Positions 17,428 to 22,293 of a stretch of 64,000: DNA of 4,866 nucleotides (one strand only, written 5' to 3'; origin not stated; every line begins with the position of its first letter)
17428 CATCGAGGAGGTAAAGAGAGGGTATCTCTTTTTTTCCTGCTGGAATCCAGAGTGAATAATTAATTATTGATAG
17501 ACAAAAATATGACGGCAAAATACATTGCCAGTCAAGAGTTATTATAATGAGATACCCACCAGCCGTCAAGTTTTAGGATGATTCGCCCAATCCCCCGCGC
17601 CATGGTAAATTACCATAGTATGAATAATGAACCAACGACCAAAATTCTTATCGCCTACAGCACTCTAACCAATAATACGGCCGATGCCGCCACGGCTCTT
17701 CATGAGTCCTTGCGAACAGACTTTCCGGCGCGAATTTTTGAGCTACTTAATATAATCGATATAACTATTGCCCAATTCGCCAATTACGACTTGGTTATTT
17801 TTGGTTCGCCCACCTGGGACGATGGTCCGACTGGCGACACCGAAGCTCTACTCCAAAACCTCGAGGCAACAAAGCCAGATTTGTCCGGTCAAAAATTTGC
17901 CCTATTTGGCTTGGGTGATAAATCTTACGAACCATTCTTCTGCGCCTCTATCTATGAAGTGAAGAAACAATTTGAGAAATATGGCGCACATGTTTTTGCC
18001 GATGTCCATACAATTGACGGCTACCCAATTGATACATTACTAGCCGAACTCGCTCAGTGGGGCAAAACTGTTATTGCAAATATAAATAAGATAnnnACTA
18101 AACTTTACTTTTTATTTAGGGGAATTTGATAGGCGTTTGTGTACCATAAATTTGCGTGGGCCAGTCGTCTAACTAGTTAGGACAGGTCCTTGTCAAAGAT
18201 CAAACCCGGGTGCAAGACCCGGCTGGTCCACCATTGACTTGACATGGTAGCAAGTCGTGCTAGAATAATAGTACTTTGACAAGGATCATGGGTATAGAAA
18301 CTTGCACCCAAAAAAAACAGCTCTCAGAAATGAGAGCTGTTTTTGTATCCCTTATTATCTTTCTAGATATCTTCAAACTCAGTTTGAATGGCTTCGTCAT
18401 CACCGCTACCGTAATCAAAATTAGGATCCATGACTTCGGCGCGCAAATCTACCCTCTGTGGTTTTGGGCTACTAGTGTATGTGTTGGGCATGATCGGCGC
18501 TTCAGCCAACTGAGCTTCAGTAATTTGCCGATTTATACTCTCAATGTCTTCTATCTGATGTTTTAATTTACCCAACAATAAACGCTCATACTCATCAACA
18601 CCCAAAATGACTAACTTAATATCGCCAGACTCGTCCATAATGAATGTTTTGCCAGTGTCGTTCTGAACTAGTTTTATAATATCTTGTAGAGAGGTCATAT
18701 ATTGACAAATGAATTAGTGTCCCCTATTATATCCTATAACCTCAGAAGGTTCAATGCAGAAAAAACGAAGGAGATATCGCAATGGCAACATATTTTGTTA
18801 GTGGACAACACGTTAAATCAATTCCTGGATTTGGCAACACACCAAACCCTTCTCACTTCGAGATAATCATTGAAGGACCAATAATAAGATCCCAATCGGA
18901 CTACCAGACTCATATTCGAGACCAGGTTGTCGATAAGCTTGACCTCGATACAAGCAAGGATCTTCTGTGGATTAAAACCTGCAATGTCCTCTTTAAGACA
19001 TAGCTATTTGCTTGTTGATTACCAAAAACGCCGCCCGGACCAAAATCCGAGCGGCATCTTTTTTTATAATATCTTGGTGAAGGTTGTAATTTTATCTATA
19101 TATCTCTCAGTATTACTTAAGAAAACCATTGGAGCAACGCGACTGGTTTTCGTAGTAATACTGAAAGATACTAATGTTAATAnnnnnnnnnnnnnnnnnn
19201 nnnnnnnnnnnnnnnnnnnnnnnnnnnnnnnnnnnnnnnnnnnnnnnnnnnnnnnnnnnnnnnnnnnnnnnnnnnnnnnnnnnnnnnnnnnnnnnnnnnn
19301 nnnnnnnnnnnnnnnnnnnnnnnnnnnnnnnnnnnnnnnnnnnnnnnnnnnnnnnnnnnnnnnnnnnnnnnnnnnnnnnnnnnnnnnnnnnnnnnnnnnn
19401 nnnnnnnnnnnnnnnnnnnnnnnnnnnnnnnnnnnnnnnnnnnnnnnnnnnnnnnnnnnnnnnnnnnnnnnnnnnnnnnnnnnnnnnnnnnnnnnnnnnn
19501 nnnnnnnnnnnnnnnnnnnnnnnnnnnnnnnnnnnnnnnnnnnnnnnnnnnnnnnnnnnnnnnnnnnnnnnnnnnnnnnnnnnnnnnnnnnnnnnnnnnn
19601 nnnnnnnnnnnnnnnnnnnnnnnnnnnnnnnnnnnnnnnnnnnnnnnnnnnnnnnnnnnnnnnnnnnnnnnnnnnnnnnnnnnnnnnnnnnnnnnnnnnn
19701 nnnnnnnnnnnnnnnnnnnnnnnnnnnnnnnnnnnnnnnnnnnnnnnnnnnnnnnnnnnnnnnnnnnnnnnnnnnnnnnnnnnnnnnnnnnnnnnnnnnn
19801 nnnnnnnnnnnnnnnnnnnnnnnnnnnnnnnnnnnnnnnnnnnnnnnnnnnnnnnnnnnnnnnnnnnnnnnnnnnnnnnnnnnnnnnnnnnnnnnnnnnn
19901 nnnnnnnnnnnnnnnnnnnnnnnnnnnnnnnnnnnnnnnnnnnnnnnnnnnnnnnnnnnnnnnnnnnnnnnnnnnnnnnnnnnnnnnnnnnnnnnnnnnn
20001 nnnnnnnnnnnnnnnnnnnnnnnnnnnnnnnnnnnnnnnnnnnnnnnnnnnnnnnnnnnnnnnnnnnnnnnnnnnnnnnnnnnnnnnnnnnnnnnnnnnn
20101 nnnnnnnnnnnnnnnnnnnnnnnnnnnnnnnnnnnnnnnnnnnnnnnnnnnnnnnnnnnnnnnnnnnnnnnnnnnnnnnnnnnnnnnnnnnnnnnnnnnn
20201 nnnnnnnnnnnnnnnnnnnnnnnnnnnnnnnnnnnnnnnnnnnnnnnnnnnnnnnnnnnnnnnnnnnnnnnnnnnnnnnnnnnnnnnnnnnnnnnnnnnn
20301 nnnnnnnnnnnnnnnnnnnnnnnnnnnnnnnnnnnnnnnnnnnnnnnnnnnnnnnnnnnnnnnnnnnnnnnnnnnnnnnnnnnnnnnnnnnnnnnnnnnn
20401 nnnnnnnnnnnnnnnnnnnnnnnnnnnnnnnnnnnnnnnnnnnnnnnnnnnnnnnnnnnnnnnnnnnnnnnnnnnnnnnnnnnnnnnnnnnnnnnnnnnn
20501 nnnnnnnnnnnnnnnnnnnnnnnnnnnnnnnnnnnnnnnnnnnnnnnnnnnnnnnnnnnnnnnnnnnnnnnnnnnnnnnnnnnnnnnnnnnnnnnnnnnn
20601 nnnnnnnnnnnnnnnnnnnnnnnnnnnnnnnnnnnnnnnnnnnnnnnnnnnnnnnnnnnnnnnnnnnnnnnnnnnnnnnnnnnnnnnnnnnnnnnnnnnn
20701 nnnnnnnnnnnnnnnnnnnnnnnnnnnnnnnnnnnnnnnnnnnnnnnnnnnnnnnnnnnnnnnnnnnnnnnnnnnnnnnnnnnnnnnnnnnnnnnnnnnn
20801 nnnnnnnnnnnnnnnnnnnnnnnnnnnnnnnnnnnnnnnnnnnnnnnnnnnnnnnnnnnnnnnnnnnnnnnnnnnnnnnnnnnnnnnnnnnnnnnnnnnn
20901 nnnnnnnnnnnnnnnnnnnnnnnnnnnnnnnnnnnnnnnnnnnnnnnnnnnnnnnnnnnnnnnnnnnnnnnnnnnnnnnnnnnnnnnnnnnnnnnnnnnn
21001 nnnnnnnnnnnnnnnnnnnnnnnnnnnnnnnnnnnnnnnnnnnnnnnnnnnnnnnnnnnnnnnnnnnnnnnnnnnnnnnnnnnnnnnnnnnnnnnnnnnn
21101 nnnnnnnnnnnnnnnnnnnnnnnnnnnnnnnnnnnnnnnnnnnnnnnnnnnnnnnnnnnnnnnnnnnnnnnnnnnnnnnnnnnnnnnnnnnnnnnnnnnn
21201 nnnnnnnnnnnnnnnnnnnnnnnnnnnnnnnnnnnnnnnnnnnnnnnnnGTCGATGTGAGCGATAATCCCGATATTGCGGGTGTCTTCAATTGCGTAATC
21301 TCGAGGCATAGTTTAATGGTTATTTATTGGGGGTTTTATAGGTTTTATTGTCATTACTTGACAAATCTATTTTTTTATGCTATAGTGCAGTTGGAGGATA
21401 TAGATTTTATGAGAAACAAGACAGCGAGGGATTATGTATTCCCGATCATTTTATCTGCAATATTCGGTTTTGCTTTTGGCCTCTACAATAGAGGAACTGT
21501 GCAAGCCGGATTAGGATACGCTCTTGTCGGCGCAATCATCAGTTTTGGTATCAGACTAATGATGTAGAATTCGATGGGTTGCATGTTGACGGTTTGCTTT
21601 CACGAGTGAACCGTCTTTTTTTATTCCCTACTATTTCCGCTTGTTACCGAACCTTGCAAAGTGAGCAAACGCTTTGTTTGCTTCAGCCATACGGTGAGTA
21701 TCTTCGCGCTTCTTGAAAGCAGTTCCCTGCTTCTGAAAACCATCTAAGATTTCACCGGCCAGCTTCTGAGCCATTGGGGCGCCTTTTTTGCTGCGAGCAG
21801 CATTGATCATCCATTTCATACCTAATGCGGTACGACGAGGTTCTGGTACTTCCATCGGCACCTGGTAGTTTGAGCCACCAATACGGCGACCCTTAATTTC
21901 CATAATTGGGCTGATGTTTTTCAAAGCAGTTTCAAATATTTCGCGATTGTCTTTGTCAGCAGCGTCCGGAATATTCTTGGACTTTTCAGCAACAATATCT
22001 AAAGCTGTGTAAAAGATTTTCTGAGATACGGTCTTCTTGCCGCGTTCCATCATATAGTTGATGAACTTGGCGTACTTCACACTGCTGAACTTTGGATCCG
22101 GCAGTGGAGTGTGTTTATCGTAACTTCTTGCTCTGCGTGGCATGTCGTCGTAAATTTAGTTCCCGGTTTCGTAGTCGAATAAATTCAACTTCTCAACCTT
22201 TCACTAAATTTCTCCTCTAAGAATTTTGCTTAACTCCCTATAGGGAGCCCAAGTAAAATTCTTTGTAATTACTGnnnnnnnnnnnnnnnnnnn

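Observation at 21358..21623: Self-contained small membrane protein gene with a near-consensus promoter, inserted on the opposite strand between fusA and rpsG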

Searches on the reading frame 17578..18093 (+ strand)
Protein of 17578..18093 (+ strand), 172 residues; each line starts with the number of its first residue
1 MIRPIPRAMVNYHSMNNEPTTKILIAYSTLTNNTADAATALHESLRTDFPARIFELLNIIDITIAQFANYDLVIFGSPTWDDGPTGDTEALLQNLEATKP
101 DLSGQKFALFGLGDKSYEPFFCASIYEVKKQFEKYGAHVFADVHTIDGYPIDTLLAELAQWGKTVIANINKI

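Call 78: search_protein_families(library=pfam, proteins=[window:17578-18093:+], max_evalue=0.001)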
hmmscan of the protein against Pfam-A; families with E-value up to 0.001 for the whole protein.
window:17578-18093:+ (172 aa): 1 family
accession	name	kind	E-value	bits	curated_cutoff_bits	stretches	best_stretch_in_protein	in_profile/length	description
PF00258.30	Flavodoxin_1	-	1.8e-21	77.3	25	1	25-159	1-141/143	Flavodoxin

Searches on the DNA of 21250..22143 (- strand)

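Call 26: search_rna_families(sources=[L001, L002, L082, L089, L092, L111, L117, L122, L123, L124, L125, L126, L127, L130, L096, L103, L113], threshold=gathering)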
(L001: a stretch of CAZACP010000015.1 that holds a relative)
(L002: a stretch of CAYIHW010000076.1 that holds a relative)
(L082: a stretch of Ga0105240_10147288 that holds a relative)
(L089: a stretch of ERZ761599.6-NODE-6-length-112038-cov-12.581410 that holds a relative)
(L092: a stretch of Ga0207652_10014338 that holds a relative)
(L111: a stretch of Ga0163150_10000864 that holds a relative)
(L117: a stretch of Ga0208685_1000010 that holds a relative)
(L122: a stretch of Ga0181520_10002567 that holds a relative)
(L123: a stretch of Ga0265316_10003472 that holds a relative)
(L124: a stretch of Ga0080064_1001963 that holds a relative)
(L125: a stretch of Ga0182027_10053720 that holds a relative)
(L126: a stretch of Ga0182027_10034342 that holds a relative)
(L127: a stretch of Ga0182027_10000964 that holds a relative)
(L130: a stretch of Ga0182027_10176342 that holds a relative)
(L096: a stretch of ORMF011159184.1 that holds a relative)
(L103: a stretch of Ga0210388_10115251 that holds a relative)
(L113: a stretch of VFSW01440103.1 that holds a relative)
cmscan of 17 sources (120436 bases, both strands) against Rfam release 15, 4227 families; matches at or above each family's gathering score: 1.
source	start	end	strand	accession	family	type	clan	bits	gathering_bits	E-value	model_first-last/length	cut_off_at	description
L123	774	844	-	RF00005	tRNA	Gene; tRNA;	CL00001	51.4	29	7.7e-08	1-71/71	no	tRNA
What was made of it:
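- On Known structured RNA (Rfam): There are no hits in the relatives' spacers (call 26).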

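Call 27: search_rna_families(source=window, start=21250, end=21700, threshold=evalue, max_evalue=10)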
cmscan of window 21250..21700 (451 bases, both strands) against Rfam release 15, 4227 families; matches with E-value up to 10: 4.
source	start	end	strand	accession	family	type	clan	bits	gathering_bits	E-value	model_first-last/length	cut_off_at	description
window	21497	21628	+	RF00558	L20_leader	Cis-reg; leader;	-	17.7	58.7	0.6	1-127/127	no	Ribosomal protein L20 leader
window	21339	21459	+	RF00121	MicC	Gene; sRNA;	-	16.1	90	9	1-123/123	no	MicC RNA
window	21358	21415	+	RF03707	mir-1892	Gene; miRNA;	-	15.4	86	2.4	1-80/80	no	mir-1892 microRNA precursor family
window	21470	21592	+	RF02132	HOXB13-AS1_1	Gene; lncRNA;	-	11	60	6.2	1-136/136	no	HOXB13 antisense RNA 1 conserved region 1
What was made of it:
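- On Known structured RNA (Rfam): The best match in 21250-21700 scores 17.7 bits against a 58.7-bit threshold (call 27).
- Tried and rejected: Nothing on the region or on the relatives' spacers (calls 26, 27).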

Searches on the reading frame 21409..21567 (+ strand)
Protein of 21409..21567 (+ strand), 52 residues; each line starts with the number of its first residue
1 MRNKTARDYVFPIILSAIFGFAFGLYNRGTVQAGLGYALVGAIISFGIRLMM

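Call 4: search_protein_families(library=pfam, proteins=[window:21409-21564:+], max_evalue=10)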
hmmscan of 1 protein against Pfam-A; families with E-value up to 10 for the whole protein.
seq(52 aa): 0 families

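Call 5: search_protein_families(library=ncbifam, proteins=[window:21409-21564:+], max_evalue=10)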
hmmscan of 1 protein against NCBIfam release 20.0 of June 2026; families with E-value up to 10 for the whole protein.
seq(52 aa): 0 families
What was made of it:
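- On GlsB/YeaQ/YmgE (PF04226) and other glycine-rich small membrane protein families: There are no Pfam or NCBIfam families at E up to 10 (calls 4, 5).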

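Call 7: find_homologous_proteins(query=window:21409-21564:+, max_evalue=1)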
Query seq(52 aa): no candidate shares three 5-residue words with the query. No homologue found.
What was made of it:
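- Tried and rejected: The word-indexed 5.8-billion protein search found no candidate (call 7).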

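Call 10: find_encoding_contigs(protein=window:21409-21567:+, flank=5000)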
Protein window:21409-21567:+ (52 aa): no gene with exactly this product is on record in the collection.
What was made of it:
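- Tried and rejected: An exact-sequence look-up found nothing on record (call 10).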

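Call 16: search_protein_representatives(protein=window:21409-21564:+)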
Query: 52 residues. Proteins with E-value up to 0.001 (for the whole library): 2; up to 1e-10: 0; up to 1e-30: 0. The best 2 are listed.
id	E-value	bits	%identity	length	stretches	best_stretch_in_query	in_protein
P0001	3.8e-04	36.5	47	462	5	18-37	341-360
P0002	9.7e-04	35.2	-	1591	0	-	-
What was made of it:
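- Tried and rejected: The exhaustive phmmer search of 1.84 billion representatives gave only two marginal hits to long unrelated proteins (E = 4e-4 and 1e-3), judged compositional (call 16).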

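Call 33: search_protein_families(library=padloc, proteins=[window:21409-21564:+], max_evalue=1)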
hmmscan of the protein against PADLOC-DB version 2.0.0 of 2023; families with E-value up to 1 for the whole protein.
seq(52 aa): 0 families
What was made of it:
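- No similarity to any toxin family or PADLOC model (calls 4, 5, 33).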

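Call 34: search_protein_families(library=phrogs, proteins=[window:21409-21564:+], max_evalue=1)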
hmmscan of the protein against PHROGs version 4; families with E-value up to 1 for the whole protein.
seq(52 aa): 0 families
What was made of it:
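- Tried and rejected: Pfam, NCBIfam, PADLOC and PHROGs returned nothing (calls 4, 5, 33, 34).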

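Call 45: find_related_loci(query=window:21409-21564:+, collection=viral_contigs, flank=3000)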
Query seq(52 aa) (52 aa) in viral_contigs; peptide patterns used: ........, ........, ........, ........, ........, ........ (x = any residue, [..] = any of these).
27 stretches matched a pattern, but none encodes a relative of the query by tblastn (E <= 1e-3).

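Call 46: search_dna_similar(query=window:21409-21564:+, collection=phages, mode=protein, max_evalue=1, max_rows=10)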
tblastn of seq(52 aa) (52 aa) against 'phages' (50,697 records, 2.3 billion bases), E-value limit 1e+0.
No match.

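Call 47: search_dna_similar(query=window:21409-21564:+, collection=plasmids, mode=protein, max_evalue=1, max_rows=10)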
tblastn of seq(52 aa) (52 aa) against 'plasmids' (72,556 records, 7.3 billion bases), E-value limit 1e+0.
No match.
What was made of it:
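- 21409..21567 (+): 52-codon ORF: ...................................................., stop TAG. No homologue or family in any search (calls 4, 5, 7, 16, 33, 34, 45-47).
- Tried and rejected: IMG/VR, phage and plasmid tblastn searches found nothing (calls 45-47).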

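Call 56: predict_structure(protein=window:21409-21564:+)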
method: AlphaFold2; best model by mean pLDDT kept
length: 52 residues; sequences in the alignment: 1
mean_pLDDT: 84.6   pTM: 0.59
mean pLDDT of the five models: 84.6, 81.1, 80.8, 80.2, 73.8
residues with pLDDT >= 90: 14; 70-90: 35; 50-70: 3; < 50: 0
segments of 3 or more residues with pLDDT < 50: none
pLDDT, mean of each block of 10 residues (from residue 1): 78 90 82 86 88 76
secondary structure, 60 per line:
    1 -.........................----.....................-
elements in order: H2-26 H31-51
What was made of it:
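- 21409..21567 (+): AF2 predicts helices 2-26 and 31-51, mean pLDDT 84.6 (call 56).
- AF2 predicts a two-helix hairpin, pLDDT 84.6 (call 56).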
